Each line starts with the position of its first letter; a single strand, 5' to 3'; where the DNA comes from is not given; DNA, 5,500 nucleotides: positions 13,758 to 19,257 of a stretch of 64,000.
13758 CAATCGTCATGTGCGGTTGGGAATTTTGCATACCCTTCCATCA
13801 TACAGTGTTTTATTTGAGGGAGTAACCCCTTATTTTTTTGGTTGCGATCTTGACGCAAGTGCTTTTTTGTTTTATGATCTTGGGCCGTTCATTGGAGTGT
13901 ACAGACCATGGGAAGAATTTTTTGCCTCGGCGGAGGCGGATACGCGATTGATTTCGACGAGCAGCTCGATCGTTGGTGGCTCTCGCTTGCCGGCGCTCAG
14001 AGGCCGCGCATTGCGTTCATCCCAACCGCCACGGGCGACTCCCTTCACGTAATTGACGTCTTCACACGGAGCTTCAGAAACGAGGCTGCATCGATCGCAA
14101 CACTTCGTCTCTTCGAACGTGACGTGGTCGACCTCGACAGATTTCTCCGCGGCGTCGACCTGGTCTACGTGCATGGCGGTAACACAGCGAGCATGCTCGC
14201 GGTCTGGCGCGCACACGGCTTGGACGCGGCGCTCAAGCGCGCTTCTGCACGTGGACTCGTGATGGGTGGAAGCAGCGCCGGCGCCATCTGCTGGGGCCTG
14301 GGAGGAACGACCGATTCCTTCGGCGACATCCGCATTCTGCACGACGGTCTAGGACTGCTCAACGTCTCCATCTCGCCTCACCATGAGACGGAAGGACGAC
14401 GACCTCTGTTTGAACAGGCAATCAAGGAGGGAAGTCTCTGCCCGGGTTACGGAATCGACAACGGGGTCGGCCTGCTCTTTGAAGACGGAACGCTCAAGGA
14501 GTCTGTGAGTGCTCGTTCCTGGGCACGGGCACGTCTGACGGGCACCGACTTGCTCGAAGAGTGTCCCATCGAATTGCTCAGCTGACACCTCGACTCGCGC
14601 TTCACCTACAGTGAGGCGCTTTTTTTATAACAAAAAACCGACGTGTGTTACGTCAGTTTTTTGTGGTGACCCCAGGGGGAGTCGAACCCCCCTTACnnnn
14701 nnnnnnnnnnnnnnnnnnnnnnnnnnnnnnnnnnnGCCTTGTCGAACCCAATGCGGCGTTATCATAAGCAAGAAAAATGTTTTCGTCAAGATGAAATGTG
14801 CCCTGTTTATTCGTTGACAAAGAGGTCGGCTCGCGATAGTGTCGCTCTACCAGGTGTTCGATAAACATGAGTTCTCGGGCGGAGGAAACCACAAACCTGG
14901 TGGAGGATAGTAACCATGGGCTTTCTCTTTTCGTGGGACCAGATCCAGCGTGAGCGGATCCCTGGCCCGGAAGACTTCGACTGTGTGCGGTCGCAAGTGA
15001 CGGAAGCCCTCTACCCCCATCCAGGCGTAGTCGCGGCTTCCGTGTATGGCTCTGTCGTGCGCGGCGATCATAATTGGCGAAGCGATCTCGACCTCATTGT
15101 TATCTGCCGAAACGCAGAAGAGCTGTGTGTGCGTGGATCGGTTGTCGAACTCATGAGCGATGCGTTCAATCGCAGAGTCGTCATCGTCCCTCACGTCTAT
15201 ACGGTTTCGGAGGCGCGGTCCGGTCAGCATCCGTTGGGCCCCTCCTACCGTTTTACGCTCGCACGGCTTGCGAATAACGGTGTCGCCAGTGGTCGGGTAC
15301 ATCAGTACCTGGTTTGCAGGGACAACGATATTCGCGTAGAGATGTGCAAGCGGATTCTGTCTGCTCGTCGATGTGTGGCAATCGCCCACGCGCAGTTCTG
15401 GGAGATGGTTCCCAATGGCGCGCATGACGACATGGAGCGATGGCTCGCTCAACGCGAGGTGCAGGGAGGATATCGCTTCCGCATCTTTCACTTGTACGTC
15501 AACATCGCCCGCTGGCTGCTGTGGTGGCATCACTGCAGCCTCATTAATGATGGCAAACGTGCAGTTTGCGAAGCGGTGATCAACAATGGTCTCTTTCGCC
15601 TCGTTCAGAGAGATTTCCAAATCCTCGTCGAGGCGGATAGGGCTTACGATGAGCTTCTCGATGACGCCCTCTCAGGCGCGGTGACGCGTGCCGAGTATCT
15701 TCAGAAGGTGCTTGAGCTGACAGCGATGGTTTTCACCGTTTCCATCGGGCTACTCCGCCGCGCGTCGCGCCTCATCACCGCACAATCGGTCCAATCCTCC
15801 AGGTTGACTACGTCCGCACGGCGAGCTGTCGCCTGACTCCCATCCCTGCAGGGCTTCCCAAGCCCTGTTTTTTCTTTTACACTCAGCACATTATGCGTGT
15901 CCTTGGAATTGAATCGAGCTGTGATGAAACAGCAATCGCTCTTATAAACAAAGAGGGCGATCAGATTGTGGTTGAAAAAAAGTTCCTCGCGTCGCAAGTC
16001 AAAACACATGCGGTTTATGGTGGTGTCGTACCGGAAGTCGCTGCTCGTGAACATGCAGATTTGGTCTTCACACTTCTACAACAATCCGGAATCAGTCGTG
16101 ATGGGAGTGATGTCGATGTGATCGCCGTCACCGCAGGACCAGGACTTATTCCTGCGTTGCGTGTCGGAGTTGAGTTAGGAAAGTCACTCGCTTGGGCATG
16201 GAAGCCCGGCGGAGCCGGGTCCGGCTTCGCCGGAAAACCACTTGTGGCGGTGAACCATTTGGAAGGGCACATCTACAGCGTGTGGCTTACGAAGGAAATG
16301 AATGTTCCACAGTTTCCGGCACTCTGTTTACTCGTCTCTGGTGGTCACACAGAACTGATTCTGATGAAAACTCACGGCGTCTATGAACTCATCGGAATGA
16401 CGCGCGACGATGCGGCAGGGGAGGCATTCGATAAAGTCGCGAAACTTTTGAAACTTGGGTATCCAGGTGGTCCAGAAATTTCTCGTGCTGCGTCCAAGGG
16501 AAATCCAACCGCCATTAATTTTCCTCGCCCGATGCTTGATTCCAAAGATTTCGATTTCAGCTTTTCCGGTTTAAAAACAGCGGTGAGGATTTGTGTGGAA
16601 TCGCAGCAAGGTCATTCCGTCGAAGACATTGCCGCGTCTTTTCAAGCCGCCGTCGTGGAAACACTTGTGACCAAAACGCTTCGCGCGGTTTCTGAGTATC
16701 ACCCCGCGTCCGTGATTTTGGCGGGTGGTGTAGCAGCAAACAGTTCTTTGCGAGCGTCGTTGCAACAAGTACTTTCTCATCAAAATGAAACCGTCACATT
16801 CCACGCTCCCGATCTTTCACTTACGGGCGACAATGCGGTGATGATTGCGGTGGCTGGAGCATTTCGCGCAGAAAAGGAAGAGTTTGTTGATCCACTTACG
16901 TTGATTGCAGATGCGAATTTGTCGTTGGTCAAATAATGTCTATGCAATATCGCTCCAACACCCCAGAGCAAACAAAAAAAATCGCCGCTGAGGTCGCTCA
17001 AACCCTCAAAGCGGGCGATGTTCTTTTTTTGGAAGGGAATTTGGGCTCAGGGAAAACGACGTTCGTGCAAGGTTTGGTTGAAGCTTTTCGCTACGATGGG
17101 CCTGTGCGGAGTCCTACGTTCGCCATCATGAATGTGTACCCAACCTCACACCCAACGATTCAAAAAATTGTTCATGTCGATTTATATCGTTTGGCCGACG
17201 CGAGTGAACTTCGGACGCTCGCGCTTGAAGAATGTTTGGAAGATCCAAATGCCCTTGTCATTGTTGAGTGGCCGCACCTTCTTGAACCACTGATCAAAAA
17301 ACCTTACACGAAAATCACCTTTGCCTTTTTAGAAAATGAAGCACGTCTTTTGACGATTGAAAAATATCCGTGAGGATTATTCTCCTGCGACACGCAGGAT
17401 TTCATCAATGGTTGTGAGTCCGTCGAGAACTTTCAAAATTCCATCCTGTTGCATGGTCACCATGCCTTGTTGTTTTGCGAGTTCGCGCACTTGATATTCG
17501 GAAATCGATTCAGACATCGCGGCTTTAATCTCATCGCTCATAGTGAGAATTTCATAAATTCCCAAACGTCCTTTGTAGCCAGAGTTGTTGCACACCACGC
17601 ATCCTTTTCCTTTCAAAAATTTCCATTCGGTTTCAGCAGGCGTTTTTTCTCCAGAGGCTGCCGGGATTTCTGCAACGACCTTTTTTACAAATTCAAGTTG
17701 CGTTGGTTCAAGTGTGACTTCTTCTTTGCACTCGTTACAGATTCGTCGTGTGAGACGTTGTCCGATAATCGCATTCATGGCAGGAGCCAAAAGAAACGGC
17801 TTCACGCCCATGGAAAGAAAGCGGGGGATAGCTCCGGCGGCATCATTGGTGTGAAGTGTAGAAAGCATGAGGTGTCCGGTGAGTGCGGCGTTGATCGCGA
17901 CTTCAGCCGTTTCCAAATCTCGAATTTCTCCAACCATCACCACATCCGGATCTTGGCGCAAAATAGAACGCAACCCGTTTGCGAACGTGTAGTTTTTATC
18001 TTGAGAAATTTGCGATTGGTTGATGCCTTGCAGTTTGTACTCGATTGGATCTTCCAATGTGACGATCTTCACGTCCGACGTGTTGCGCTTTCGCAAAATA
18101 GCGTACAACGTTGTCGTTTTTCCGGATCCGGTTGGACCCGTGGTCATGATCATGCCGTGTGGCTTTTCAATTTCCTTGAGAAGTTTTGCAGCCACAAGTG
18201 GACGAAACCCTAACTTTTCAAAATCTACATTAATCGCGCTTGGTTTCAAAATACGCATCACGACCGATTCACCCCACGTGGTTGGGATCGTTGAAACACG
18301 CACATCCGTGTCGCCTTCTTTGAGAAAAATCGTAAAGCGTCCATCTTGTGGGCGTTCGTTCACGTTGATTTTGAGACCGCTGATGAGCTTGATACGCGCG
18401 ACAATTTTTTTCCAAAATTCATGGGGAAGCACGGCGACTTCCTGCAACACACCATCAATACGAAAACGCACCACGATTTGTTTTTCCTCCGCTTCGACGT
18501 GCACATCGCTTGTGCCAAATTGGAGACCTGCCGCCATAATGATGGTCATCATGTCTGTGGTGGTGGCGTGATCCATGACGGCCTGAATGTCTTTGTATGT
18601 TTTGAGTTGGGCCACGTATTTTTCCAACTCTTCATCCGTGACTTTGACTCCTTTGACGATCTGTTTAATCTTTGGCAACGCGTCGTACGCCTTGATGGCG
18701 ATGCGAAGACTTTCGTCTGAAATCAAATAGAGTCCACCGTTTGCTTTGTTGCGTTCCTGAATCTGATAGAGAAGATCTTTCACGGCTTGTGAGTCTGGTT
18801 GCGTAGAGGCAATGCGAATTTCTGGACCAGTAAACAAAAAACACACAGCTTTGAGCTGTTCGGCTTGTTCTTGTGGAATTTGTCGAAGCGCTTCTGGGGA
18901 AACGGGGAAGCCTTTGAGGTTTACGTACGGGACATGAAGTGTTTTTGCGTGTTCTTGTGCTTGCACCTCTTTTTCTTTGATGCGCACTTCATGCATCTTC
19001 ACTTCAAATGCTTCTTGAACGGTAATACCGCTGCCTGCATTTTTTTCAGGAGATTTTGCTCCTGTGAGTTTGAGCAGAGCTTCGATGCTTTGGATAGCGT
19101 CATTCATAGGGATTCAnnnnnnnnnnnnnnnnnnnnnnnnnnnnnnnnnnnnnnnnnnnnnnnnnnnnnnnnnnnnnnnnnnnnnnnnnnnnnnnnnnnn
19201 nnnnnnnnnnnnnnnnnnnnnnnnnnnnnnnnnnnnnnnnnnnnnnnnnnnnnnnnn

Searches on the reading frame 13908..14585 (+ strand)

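Call 61: search_protein_families(library=pfam, proteins=[window:13908-14585:+], max_evalue=0.001)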
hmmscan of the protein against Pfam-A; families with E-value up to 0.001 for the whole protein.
window:13908-14585:+ (225 aa): 1 family
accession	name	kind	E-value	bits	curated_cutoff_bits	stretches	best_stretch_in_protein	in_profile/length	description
PF03575.23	Peptidase_S51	-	3.3e-40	138.4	23.9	1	7-197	4-204/206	Peptidase family S51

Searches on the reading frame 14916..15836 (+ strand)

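Call 61: search_protein_families(library=pfam, proteins=[window:14916-15836:+], max_evalue=0.001)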
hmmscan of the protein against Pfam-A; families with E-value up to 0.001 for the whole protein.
window:14916-15836:+ (306 aa): 2 families
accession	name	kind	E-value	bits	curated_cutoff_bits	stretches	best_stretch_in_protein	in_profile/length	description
PF18765.7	Polbeta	-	1e-06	29.3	26.9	1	27-90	2-66/93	Polymerase beta, Nucleotidyltransferase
PF01909.29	NTP_transf_2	-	0.00033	21.4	21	1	36-68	13-44/93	Nucleotidyltransferase domain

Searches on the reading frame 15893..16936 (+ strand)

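Call 61: search_protein_families(library=pfam, proteins=[window:15893-16936:+], max_evalue=0.001)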
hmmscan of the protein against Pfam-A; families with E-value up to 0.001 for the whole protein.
window:15893-16936:+ (347 aa): 3 families
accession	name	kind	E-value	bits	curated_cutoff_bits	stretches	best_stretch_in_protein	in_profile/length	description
PF00814.31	TsaD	-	1.3e-81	274.7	24.8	1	30-319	5-263/264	tRNA N6-adenosine threonylcarbamoyltransferase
PF22521.2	HypF_C_2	-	6.3e-09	36.4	27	1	230-305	153-228/241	Carbamoyltransferase, Kae1-like Domain, second subdomain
PF02543.21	Carbam_trans_N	-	1.2e-05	25.4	24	0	237-290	268-320/346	Carbamoyltransferase N-terminus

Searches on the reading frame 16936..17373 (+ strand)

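Call 61: search_protein_families(library=pfam, proteins=[window:16936-17373:+], max_evalue=0.001)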
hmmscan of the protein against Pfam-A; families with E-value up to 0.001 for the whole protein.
window:16936-17373:+ (145 aa): 1 family
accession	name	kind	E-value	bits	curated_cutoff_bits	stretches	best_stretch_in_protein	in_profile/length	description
PF02367.23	TsaE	-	5.4e-36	123.8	26.6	1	8-132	2-121/128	Threonylcarbamoyl adenosine biosynthesis protein TsaE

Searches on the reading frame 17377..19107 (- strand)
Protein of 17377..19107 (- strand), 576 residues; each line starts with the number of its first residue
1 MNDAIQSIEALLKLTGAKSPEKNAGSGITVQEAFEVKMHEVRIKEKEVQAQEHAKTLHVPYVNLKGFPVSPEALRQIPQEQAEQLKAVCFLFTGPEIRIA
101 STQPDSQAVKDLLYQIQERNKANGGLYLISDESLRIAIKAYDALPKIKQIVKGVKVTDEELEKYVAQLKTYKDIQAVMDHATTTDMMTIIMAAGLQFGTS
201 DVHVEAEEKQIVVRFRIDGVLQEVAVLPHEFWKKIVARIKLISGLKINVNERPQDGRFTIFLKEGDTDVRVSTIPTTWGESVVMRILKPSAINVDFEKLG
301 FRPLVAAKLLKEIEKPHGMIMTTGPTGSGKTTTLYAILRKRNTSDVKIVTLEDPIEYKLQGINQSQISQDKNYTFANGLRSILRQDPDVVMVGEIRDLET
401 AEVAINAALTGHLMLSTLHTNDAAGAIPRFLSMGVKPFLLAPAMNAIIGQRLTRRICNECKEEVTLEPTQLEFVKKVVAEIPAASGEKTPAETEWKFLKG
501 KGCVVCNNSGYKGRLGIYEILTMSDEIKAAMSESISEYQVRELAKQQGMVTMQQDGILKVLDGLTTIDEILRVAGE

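Call 61: search_protein_families(library=pfam, proteins=[window:17377-19107:-], max_evalue=0.001)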
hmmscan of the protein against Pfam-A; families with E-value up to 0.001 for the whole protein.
window:17377-19107:- (576 aa): 2 families
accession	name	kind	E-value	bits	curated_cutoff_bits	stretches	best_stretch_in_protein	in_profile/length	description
PF00437.27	T2SSE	-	3e-124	414.9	24.9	1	182-572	7-370/370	Type II/IV secretion system protein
PF05157.20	MshEN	-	1.1e-07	32.2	23.1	1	58-141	2-83/90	MshEN domain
